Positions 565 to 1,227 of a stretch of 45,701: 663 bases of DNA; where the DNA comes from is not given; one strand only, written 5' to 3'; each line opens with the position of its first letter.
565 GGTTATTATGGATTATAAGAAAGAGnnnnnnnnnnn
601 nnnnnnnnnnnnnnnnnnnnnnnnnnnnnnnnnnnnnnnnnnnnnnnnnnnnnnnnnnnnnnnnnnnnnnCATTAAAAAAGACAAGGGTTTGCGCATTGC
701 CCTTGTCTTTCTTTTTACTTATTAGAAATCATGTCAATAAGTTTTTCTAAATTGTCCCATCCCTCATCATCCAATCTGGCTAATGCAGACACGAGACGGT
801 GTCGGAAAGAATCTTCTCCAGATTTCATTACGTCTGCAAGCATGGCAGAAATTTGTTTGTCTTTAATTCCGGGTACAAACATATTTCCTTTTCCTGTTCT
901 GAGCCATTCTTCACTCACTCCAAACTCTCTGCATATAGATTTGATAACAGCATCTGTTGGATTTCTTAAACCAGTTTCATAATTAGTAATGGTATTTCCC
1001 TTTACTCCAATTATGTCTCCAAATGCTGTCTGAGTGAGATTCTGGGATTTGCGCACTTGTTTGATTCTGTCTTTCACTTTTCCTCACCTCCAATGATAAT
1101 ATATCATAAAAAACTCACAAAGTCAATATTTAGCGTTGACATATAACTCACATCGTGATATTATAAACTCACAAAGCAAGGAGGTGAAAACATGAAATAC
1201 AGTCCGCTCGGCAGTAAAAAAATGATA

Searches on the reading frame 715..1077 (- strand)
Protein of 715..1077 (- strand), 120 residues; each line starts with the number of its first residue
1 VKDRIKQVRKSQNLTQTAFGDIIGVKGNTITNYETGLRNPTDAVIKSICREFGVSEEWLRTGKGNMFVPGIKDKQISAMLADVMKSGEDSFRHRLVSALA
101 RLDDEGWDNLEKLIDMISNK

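Call 78: search_protein_families(library=phrogs, proteins=[window:715-1077:-], max_evalue=0.001)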
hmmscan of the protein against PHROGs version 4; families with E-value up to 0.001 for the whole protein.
window:715-1077:- (120 aa): 17 families
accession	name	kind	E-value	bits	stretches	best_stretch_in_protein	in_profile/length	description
phrog_8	-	transcription regulation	2.1e-18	67.9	1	2-93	163-247/346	transcriptional regulator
phrog_4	-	transcription regulation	1.9e-16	61.1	1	1-69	137-201/400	transcriptional repressor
phrog_2967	-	transcription regulation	1.3e-11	45.5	1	2-74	12-81/225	transcriptional regulator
phrog_2328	-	transcription regulation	2.3e-10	41.3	1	2-66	17-81/128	transcriptional repressor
phrog_3037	-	transcription regulation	7e-10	40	1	3-120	29-126/189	transcriptional repressor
phrog_3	-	transcription regulation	8.7e-10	39.9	1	1-83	89-168/430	transcriptional repressor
phrog_147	-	transcription regulation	2.9e-09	38.2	1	1-63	5-70/100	transcriptional regulator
phrog_1373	-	transcription regulation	6.4e-09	37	1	1-55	64-118/166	transcriptional regulator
phrog_2439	-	transcription regulation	9.3e-08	32.3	1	3-62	10-69/367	transcriptional regulator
phrog_2104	-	unknown function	1.5e-07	32.6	1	3-46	42-85/103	-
phrog_37093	-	transcription regulation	2.7e-06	27.7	1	2-31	7-36/42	transcriptional regulator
phrog_9710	-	unknown function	6.8e-06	27.1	1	19-72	33-88/95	-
phrog_6378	-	unknown function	1.5e-05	26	1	2-71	10-79/131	-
phrog_5823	-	transcription regulation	3.9e-05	24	1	3-62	9-69/404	transcriptional regulator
phrog_4836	-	transcription regulation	0.00017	22.2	1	3-64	78-139/194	CII-like regulator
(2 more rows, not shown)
